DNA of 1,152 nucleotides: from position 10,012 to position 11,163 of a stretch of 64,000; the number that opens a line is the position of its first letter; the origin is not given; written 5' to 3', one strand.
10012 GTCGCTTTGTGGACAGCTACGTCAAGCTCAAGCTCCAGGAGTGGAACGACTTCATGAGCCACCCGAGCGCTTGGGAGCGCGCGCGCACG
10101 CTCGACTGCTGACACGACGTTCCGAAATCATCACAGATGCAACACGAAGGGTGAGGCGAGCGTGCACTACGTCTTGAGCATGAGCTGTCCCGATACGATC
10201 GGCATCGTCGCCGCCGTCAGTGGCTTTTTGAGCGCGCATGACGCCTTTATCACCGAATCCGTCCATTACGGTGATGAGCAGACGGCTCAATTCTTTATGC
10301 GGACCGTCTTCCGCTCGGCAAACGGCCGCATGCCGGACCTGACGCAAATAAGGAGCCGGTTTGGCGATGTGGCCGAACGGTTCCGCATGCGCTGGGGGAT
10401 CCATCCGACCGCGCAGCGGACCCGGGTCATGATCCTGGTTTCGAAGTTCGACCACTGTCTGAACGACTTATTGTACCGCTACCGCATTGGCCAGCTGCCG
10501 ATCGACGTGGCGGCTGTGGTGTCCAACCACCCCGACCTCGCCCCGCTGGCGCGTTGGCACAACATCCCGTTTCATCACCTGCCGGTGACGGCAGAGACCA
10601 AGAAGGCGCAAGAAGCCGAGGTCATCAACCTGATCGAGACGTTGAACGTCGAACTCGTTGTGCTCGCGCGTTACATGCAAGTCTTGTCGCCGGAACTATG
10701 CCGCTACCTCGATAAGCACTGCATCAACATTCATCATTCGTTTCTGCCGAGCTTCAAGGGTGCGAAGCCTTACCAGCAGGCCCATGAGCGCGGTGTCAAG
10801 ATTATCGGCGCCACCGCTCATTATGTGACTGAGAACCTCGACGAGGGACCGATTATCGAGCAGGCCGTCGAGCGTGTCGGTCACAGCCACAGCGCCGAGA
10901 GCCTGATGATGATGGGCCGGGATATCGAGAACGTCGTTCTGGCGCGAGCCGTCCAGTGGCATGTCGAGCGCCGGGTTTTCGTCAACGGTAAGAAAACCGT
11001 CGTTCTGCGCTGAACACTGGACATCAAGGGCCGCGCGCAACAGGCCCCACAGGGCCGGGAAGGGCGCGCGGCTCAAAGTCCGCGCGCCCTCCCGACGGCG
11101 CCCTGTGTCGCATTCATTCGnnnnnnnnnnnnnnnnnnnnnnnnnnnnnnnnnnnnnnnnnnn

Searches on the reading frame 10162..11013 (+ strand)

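Call 8: search_protein_families(library=pfam, proteins=[window:10162-11013:+], max_evalue=0.001)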
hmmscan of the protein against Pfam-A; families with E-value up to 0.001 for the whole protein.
window:10162-11013:+ (283 aa): 1 family
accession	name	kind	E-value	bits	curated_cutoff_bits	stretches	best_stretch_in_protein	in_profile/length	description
PF00551.24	Formyl_trans_N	-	4.8e-41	140.9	26.1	1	88-264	2-181/181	Formyl transferase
